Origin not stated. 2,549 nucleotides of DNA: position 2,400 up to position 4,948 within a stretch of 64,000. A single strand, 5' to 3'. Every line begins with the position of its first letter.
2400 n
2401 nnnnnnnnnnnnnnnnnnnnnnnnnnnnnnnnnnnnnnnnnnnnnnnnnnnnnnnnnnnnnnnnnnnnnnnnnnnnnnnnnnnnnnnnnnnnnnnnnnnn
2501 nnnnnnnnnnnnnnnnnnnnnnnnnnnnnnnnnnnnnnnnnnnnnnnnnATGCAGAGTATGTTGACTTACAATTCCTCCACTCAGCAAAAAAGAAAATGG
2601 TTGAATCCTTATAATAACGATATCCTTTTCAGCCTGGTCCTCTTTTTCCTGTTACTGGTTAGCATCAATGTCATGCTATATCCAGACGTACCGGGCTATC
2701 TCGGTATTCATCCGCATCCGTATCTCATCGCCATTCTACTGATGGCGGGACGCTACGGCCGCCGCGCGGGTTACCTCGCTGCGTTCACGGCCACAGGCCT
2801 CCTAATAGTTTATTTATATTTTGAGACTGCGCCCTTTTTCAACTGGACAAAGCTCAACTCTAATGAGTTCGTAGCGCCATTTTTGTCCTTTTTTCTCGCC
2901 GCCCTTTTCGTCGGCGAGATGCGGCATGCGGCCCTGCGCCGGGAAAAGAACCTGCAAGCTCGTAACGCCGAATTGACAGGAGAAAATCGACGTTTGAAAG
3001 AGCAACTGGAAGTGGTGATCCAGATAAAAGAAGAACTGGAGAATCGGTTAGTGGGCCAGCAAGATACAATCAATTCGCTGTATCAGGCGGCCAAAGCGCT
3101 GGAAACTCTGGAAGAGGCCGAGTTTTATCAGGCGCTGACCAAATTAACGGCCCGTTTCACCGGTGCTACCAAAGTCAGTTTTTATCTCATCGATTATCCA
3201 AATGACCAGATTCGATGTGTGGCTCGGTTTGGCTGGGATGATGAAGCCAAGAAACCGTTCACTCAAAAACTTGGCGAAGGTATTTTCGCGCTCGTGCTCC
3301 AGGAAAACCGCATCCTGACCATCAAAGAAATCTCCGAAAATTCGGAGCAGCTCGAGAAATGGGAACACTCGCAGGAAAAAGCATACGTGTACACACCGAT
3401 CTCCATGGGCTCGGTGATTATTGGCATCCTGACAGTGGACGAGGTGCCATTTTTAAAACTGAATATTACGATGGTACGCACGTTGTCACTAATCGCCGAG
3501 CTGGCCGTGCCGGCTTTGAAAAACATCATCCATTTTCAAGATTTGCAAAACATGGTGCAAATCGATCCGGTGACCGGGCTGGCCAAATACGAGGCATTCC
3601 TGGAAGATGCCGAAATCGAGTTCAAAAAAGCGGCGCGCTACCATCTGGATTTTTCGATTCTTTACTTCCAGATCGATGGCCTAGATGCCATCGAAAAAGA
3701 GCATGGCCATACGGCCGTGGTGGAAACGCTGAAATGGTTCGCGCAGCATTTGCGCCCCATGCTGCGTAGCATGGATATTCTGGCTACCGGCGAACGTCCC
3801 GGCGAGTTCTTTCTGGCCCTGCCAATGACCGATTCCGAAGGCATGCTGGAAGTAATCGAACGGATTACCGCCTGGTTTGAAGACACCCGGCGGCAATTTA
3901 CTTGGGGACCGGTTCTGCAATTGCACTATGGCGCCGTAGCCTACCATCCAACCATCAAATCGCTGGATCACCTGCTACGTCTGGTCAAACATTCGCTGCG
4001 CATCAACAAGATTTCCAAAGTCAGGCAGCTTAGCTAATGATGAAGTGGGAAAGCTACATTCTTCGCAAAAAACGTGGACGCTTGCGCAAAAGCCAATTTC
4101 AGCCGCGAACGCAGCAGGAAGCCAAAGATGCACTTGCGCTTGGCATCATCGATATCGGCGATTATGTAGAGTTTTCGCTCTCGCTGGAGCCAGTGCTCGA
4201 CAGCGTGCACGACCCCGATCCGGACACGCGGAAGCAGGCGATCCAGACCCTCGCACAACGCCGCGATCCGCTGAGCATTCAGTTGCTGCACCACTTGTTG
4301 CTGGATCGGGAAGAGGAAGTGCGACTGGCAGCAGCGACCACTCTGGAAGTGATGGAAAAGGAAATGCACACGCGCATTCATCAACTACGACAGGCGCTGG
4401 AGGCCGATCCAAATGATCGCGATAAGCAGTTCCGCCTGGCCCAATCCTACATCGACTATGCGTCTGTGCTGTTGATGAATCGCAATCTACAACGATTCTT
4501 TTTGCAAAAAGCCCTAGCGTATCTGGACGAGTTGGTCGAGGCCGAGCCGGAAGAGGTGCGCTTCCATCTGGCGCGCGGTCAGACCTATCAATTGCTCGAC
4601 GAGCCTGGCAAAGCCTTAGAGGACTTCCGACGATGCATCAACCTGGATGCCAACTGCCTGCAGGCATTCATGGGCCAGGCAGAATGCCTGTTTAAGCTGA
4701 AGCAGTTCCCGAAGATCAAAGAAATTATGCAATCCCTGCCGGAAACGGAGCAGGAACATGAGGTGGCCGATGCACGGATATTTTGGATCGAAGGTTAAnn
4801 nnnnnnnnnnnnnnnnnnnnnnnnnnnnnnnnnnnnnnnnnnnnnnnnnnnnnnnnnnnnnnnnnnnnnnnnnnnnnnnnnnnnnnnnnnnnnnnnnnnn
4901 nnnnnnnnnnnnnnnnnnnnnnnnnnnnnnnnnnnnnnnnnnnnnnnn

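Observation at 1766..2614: Tandem STAS (anti-anti-sigma-like) protein embedded in the Pel operon and overlapping pelD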

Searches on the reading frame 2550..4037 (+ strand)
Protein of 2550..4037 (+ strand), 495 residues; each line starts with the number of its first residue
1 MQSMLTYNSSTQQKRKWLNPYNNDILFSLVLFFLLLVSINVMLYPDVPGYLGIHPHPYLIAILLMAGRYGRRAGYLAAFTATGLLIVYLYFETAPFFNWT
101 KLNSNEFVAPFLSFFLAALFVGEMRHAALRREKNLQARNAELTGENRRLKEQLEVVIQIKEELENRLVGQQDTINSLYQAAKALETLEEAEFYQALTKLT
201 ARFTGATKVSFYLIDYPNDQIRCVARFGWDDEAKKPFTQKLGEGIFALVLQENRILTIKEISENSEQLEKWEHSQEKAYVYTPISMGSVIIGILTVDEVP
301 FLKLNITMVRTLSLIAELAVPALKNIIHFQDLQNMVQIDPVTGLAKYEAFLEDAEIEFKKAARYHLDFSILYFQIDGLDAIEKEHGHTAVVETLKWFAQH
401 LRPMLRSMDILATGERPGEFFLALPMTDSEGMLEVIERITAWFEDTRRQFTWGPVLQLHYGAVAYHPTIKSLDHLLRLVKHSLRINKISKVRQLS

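Call 3: search_protein_families(library=pfam, proteins=[window:2550-4037:+], max_evalue=0.01)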
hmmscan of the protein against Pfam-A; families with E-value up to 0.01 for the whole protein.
window:2550-4037:+ (495 aa): 5 families
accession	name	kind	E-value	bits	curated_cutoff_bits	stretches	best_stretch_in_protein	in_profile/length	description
PF00990.26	GGDEF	-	2.2e-14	54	23.8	1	337-486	2-154/161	Diguanylate cyclase, GGDEF domain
PF13185.12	GAF_2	-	2e-05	25.2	28.6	1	187-323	2-135/136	GAF domain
PF05231.19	MASE1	-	2e-05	24.3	29.8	1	26-121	190-286/299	MASE1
PF13493.11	DUF4118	-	2.4e-05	24.5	28.4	1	52-136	25-105/107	Domain of unknown function (DUF4118)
PF01590.32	GAF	-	0.00011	23.2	22.4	1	191-319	4-132/133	GAF domain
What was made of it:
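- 2601..4037 (+): PelD-like gene: TM region, long stalk helix, GAF and degenerate GGDEF. The start is inferred at TTG 2601; ATG 2550 and 2559 are also possible. Pfam GGDEF, GAF and MASE1/DUF4118 (call 3).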

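Call 4: search_protein_families(library=ncbifam, proteins=[window:2550-4037:+], max_evalue=0.01)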
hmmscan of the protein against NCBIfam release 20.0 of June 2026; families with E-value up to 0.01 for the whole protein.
window:2550-4037:+ (495 aa): 13 families
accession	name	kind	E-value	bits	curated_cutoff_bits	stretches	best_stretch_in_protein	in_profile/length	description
TIGR00254.1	GGDEF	domain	7.3e-13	48.6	37.4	1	332-485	1-155/168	diguanylate cyclase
NF038266.1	diguan_SiaD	equivalog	7.1e-11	42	290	1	330-446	88-203/252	biofilm regulation diguanylate cyclase SiaD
NF051473.1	DigCycDgcsShew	equivalog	9.4e-08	31.8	400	1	304-440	103-237/291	diguanylate cyclase DgcS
NF047654.1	DiguCycDgcRLepto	equivalog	5.2e-07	28.9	500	1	330-440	127-236/295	diguanylate cyclase DgcR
TIGR01817.1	nifA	equivalog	1.8e-06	27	528.85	1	174-327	4-160/534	nif-specific transcriptional activator NifA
NF007135.0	PRK09581.1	equivalog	3.1e-06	26.3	474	1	332-445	288-400/457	PleD family two-component system response regulator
NF007423.1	PRK09966.1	equivalog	4.7e-06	25.7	325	1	329-412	232-315/390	diguanylate cyclase DgcN/YfiN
NF007599.0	PRK10245.1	equivalog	8.1e-06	24.5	402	1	320-470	194-343/371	diguanylate cyclase AdrA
NF041606.1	dguan_cyc_DgcA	equivalog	1.7e-05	23.9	370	1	227-475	70-317/340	diguanylate cyclase DgcA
NF011955.1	PRK15426.1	equivalog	1.9e-05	23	408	1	324-443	385-504/564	cellulose biosynthesis regulator diguanylate cyclase DgcQ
NF050064.1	BlResRespRegCbrR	equivalog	3.5e-05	22.9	600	1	326-440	244-357/415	bile resistance response regulator CbrR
NF007380.0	PRK09894.1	equivalog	0.00019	20.9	256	1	335-445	128-235/296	diguanylate cyclase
TIGR03426.1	shape_MreD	equivalog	0.0087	16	34.85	0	27-85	4-60/154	rod shape-determining protein MreD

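Call 42: find_related_loci(query=A4, collection=metagenome_contigs, flank=8000)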
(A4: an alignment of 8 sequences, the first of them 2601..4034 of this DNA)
Query A4 (478 aa) in metagenome_contigs; peptide patterns used: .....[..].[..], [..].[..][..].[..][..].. (x = any residue, [..] = any of these).
600 stretches matched a pattern (row limit reached: there are more); 5 encode a relative of the query (tblastn E <= 1e-3); 5 distinct loci.
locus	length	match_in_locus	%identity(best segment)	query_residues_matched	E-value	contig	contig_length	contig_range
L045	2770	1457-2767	86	1-436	0e+0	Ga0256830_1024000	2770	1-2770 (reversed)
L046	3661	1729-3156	63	2-477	0e+0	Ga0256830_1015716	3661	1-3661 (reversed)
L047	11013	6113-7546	54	1-478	1e-175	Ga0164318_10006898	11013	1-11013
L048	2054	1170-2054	54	1-295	4e-111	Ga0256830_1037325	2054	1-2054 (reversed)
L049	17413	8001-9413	32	5-475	1e-80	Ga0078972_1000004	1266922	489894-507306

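Call 57: find_homologous_proteins(query=window:2601-4034:+, max_evalue=1e-10)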
Query window:2601-4034:+ (478 aa): 25 proteins with E <= 1e-10 among 8000 candidates.
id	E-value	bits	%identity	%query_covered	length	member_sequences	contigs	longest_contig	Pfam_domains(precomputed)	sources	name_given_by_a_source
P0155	2.6e-289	977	93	96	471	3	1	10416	PF13185.13,PF13493.12,PF00990.27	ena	-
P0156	5.5e-271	917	87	96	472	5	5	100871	PF13185.13,PF00990.27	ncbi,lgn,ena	-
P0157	5.6e-216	736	69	100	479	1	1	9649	PF13185.13,PF01590.33,PF00990.27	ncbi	-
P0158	8.7e-199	679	63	100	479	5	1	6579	PF13493.12,PF00990.27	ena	-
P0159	3.5e-192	657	61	100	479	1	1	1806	PF13493.12,PF00990.27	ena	-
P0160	7.4e-171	587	61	89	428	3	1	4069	PF01590.33,PF00990.27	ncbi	ncbi:MAG: diguanylate cyclase, partial [Calditrichaeota bacterium]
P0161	2.3e-166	572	53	99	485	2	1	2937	PF13185.13,PF00990.27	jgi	jgi:diguanylate cyclase (GGDEF)-like protein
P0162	3.1e-165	568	54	99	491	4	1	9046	PF13185.13,PF00990.27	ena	-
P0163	6.1e-165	567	54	99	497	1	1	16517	PF00990.27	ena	-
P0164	1.3e-164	566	53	98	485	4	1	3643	PF13185.13,PF00990.27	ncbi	-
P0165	1.6e-164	566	54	100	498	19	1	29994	PF00990.27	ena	-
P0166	9.8e-164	563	54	99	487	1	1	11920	PF01590.33,PF00990.27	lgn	-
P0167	3.7e-163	561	52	100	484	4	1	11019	PF00990.27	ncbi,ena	-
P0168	9.4e-163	560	51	100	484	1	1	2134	PF00990.27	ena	-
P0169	9.4e-163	560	53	99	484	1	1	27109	PF00990.27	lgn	-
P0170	4.6e-162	558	53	99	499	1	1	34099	PF00990.27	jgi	jgi:diguanylate cyclase (GGDEF)-like protein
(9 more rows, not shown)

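Call 60: find_encoding_contigs(protein=P0170, flank=10000, max_places=1)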
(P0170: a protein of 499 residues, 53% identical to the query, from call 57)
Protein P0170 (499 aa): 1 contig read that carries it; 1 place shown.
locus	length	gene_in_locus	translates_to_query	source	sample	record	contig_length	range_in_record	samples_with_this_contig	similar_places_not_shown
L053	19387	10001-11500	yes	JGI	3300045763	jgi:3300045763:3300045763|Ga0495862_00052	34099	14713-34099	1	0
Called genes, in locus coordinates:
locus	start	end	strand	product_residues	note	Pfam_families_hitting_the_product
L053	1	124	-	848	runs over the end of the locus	PF00932:LTD, PF07705:CARDB (faint), PF00932:LTD, PF13585:CHU_C (weak), PF13860:FlgD_ig (weak)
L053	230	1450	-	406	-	PF00696:AA_kinase, PF01842:ACT, PF22468:ACT_9, PF13840:ACT_7, PF22468:ACT_9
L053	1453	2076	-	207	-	PF05685:Uma2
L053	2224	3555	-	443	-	PF00291:PALP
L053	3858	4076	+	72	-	-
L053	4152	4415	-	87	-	-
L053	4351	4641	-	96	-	PF01909:NTP_transf_2 (weak), PF18765:Polbeta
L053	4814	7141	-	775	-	PF22904:NOMO1-like_2nd (faint), PF08309:LVIVD, PF13620:CarboxypepD_reg, PF13715:CarbopepD_reg_2, PF17802:SpaA (faint), PF13620:CarboxypepD_reg, PF13860:FlgD_ig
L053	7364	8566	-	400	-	PF00535:Glycos_transf_2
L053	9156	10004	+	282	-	PF01740:STAS, PF13466:STAS_2, PF01740:STAS, PF13466:STAS_2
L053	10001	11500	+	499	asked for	PF00990:GGDEF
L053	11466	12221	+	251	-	PF13646:HEAT_2, PF25063:ARM_TT21_C (faint), PF13432:TPR_16 (faint), PF14559:TPR_19 (faint), PF13414:TPR_11 (faint), PF13431:TPR_17 (faint), PF07719:TPR_2 (faint), PF12895:ANAPC3, +1 more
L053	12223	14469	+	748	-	-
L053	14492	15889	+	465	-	PF11997:DUF3492, PF13439:Glyco_transf_4, PF13579:Glyco_trans_4_4, PF00534:Glycos_transf_1, PF13692:Glyco_trans_1_4, PF13524:Glyco_trans_1_2 (weak)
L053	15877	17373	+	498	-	PF16933:PelG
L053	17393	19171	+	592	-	PF12895:ANAPC3 (faint), PF13424:TPR_12 (faint), PF07719:TPR_2 (faint), PF13181:TPR_8 (faint), PF13432:TPR_16 (weak), PF23914:TPR_CcmH_CycH, PF13432:TPR_16 (weak), PF14559:TPR_19, +7 more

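Call 62: search_solved_structures(query=A4, max_evalue=0.01, show_alignments=0)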
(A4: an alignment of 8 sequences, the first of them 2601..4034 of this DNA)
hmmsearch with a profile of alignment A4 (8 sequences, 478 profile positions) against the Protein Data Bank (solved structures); distinct sequences matched with E-value up to 0.01: 43.
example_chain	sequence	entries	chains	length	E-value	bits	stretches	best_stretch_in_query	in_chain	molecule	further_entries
6zxm_A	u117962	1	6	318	2e-15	59.5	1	313-472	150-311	Putative GGDEF/response regulator receiver domain protein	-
6d9m_A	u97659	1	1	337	2.8e-14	55.8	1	321-467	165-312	Fusion protein of Endolysin,Response receiver sensor diguanylate cyclase, GAF domain-conta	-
6zxb_A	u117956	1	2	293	4.4e-13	51.8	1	313-472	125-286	Putative GGDEF/response regulator receiver domain protein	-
6zxc_A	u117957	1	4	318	5.4e-13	51.5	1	313-472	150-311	Putative GGDEF/response regulator receiver domain protein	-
3ign_A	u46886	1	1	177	6.3e-13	51.3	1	315-457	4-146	Diguanylate cyclase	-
3i5c_A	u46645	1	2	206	4.4e-12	48.5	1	313-471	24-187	Fusion of General control protein GCN4 and WSPR response regulator protein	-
4zve_A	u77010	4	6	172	7.7e-12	47.7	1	321-472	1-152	Diguanylate cyclase DosC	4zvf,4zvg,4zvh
6et7_A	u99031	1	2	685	9.5e-12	47.4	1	313-451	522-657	Diguanylate cyclase (GGDEF) domain-containing protein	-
9t28_A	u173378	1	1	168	3.6e-11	45.5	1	320-471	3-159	diguanylate cyclase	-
5llw_B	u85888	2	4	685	3.6e-11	45.5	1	314-451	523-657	Diguanylate cyclase (GGDEF) domain-containing protein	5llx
4urs_A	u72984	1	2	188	3.9e-11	45.4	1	312-473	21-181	DIGUANYLATE CYCLASE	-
3bre_A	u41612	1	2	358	4.4e-11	45.2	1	315-470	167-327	Probable two-component response regulator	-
3i5b_A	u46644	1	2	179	4.6e-11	45.2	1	320-471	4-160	WspR response regulator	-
3i5a_A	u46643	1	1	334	1.1e-10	43.9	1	315-473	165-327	Response regulator/GGDEF domain protein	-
7e6g_A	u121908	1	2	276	1.4e-10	43.5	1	317-430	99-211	Putative GGDEF domain protein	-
4zmu_A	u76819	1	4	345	1e-06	30.8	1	316-429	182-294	diguanylate cyclase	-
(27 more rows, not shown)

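Call 72: predict_structure(alignment_id=A6)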
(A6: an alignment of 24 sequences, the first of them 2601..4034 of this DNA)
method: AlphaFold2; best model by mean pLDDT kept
length: 478 residues; sequences in the alignment: 24
mean_pLDDT: 80.7   pTM: 0.39
mean pLDDT of the five models: 80.7, 77.0, 69.4, 68.4, 65.7
residues with pLDDT >= 90: 69; 70-90: 338; 50-70: 54; < 50: 17
segments of 3 or more residues with pLDDT < 50: 34-36, 312-318, 474-478
pLDDT, mean of each block of 10 residues (from residue 1): 79 84 66 56 88 89 87 74 79 88 88 87 90 84 68 73 73 84 83 83 83 67 80 83 85 83 80 81 65 80 67 48 79 87 84 92 87 89 83 87 89 88 90 87 90 90 89 51
secondary structure, 60 per line:
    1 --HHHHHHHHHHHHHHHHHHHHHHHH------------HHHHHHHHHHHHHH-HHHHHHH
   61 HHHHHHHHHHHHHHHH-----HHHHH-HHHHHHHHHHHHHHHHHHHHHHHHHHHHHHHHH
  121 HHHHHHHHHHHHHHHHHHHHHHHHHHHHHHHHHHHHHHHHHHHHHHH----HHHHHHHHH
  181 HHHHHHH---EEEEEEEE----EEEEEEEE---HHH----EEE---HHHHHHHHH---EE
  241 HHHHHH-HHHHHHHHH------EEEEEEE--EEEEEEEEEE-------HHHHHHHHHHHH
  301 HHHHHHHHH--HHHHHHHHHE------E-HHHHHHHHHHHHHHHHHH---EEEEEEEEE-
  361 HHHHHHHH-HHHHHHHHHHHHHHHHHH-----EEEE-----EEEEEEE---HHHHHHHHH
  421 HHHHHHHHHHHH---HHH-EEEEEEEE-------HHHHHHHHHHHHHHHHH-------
elements in order: H3-26 H39-52 H54-76 H82-86 H88-167 H172-187 E191-198 E203-210 E221-223 H227-235 H241-246 H248-256 E263-269 E272-281 H289-309 H312-320 H330-347 E351-359 H361-368 H370-387 E393-396 E402-408 H412-432 E440-447 H455-471
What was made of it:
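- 2973..3116 (+): PelD stalk helix (residues 125-172 in 2601-based numbering). It is the most conserved segment of PelD and a candidate STAS docking site (inference). It is part of one long helix, H88-167, in the AF2 model (call 72).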

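Call 75: fold_search(model_id=the predicted structure, library=pdb)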
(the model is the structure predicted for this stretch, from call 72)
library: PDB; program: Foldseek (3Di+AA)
matches with E <= 10: 849; with E <= 0.001: 147
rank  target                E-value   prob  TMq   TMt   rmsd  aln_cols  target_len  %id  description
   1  4zmu_A                4.9e-13  1.00  0.32  0.44  14.4       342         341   21  Dcsbis, a diguanylate cyclase from Pseudomonas aeruginosa (released 2016-05-04)
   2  4zmu_B                2.1e-12  1.00  0.32  0.44  14.1       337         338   22  Dcsbis, a diguanylate cyclase from Pseudomonas aeruginosa (released 2016-05-04)
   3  5llw_A                4.2e-11  1.00  0.30  0.22  22.1       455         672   13  Bacteriophytochrome activated diguanylyl cyclase from Idiomarina species A28L (released 2017-03-15)
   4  6et7_A                5.5e-11  1.00  0.31  0.23  24.6       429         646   13  Activated heterodimer of the bacteriophytochrome regulated diguanylyl cyclase variant - S505V A526V - from Idiomarina  (released 2018-06-13)
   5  5llw_B                7.1e-11  1.00  0.31  0.22  25.1       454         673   12  Bacteriophytochrome activated diguanylyl cyclase from Idiomarina species A28L (released 2017-03-15)
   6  5llx_A                2.6e-10  1.00  0.31  0.22  26.1       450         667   13  Bacteriophytochrome activated diguanylyl cyclase from Idiomarina species A28L with GTP bound (released 2017-03-15)
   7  6et7_B                5.1e-10  1.00  0.31  0.23  35.9       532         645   13  Activated heterodimer of the bacteriophytochrome regulated diguanylyl cyclase variant - S505V A526V - from Idiomarina  (released 2018-06-13)
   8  5llx_B                6.9e-10  1.00  0.32  0.24  28.1       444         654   12  Bacteriophytochrome activated diguanylyl cyclase from Idiomarina species A28L with GTP bound (released 2017-03-15)
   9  9cmf_A                6.7e-09  1.00  0.25  0.16  14.9       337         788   13  Substrate bound DosP (released 2024-11-20)
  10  3bre_B                1.1e-08  1.00  0.32  0.46  14.0       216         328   21  Crystal Structure of P.aeruginosa PA3702 (released 2008-04-01)
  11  4urs_A                1.5e-08  1.00  0.30  0.83   3.0       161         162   24  Crystal Structure of GGDEF domain from T.maritima (released 2014-10-08)
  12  4etx                  1.8e-08  1.00  0.26  0.39  21.1       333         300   16  Crystal Structure of PelD 158-CT from Pseudomonas aeruginosa PAO1 (released 2012-07-25)
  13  4etz_B                2.2e-08  1.00  0.24  0.37  20.3       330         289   14  Crystal Structure of PelD 158-CT from Pseudomonas aeruginosa PAO1 (released 2012-07-25)
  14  3i5a                  2.3e-08  1.00  0.30  0.44  14.2       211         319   21  Crystal structure of full-length WpsR from Pseudomonas syringae (released 2009-08-18)
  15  3bre_A                2.4e-08  1.00  0.31  0.45   9.0       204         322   20  Crystal Structure of P.aeruginosa PA3702 (released 2008-04-01)
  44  4dn0                  1.8e-07  1.00  0.23  0.38  20.5       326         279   15  PelD 156-455 from Pseudomonas aeruginosa PA14 in complex with c-di-GMP (released 2012-05-23)
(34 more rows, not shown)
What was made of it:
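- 2601..4037 (+): The AF2 model and Foldseek give two-domain matches to P. aeruginosa PelD (4etx, 4dn0; about 320-333 aligned columns, E about 1e-8 to 1e-7) (calls 72, 75).
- On PelD (c-di-GMP receptor of Pel): Two-domain Foldseek matches to P. aeruginosa PelD 4etx and 4dn0 (call 75). Foldseek ranks a GAF-GGDEF cyclase (4zmu) above PelD (call 75).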

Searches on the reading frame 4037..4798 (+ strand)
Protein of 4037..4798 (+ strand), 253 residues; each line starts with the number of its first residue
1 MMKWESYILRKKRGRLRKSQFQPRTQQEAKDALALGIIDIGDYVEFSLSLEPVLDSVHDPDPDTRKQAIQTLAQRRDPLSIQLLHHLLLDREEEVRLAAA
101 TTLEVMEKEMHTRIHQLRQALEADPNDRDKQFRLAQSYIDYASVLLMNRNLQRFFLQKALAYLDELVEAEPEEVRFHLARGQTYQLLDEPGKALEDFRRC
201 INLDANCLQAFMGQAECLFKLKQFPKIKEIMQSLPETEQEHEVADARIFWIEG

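Call 3: search_protein_families(library=pfam, proteins=[window:4037-4798:+], max_evalue=0.01)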
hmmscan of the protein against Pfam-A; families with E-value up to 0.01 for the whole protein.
window:4037-4798:+ (253 aa): 13 families
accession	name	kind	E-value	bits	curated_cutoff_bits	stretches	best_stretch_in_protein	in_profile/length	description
PF13646.12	HEAT_2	-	6.1e-11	42.9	27.7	1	51-130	2-80/88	HEAT repeats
PF02985.28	HEAT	-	2.7e-06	27.5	23.5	0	51-74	3-26/31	HEAT repeat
PF12895.13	ANAPC3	-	4e-06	27.4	27.2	1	156-224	5-72/82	Anaphase-promoting complex, cyclosome, subunit 3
PF00515.34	TPR_1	-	4.3e-06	26.8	27.8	1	177-206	4-33/34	Tetratricopeptide repeat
PF13181.12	TPR_8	-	5.5e-06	26.6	25.7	1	175-206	2-33/34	Tetratricopeptide repeat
PF07719.23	TPR_2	-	5.6e-06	26.5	27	1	175-206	2-33/34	Tetratricopeptide repeat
PF14559.12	TPR_19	-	7.5e-06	26.6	25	0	190-245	7-63/68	Tetratricopeptide repeat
PF13432.12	TPR_16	-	7.9e-06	26.7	32.7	0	157-199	14-56/65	Tetratricopeptide repeat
PF13428.12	TPR_14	-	2.2e-05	25.2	23.5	0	175-216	2-43/44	Tetratricopeptide repeat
PF25062.1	ARM_TT21_N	-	4e-05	23.9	40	1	78-234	44-194/222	Tetratricopeptide repeat protein 21 N-terminal ARM repeat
PF13371.12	TPR_9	-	0.00016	22.1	35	1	150-204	5-59/73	Tetratricopeptide repeat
PF13431.12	TPR_17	-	0.0011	19.5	24.4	0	163-195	2-34/34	Tetratricopeptide repeat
PF25063.1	ARM_TT21_C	-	0.0022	18.3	35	0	192-245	39-92/209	Tetratricopeptide repeat protein 21 C-terminal ARM domain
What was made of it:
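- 4037..4798 (+): PelE-like soluble HEAT/TPR protein. Pfam HEAT_2 and TPR families (call 3).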

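Call 4: search_protein_families(library=ncbifam, proteins=[window:4037-4798:+], max_evalue=0.01)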
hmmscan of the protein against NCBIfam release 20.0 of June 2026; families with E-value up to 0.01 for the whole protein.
window:4037-4798:+ (253 aa): 11 families
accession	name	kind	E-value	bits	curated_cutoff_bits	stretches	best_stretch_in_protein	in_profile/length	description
TIGR02552.1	LcrH_SycD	equivalog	8.3e-08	32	104.8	1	157-241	35-119/136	SycD/LcrH family type III secretion system chaperone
NF040959.1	MamA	equivalog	1.1e-07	31.5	200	1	157-232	54-129/204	magnetosome protein MamA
TIGR02917.1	PEP_TPR_lipo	equivalog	1.1e-06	26.9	312.2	1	142-224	433-515/899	XrtA/PEP-CTERM system TPR-repeat protein PrsT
TIGR02521.1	type_IV_pilW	equivalog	1.2e-05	25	154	1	156-206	47-97/234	type IV pilus biogenesis/stability protein PilW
TIGR03939.1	PGA_TPR_OMP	equivalog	0.0001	20.7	366.65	1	156-244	411-499/800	poly-beta-1,6 N-acetyl-D-glucosamine export porin PgaA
TIGR00990.1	3a0801s09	subfamily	0.00013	20.7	757.25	1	102-224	339-449/615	mitochondrial import receptor subunit TOM70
NF010374.0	PRK13800.1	equivalog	0.00021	19.7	1196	1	49-126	623-697/898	fumarate reductase/succinate dehydrogenase flavoprotein subunit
NF047558.1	TPR_END_plus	domain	0.0011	18.9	32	0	183-211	8-36/56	TPR end-of-group domain-containing protein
NF053607.1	CHU_0125_OmpA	equivalog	0.0014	17.2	620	1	108-236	33-145/639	CHU_0125 family OmpA-like outer membrane integrity protein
NF052312.1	T9SS_PorW_SprE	equivalog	0.0029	16.3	250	0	158-217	197-259/716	type IX secretion system periplasmic lipoprotein PorW/SprE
NF052415.1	T3SS_chap_SctY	equivalog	0.0046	17.4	70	0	151-201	51-104/106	type III secretion apparatus assembly chaperone SctY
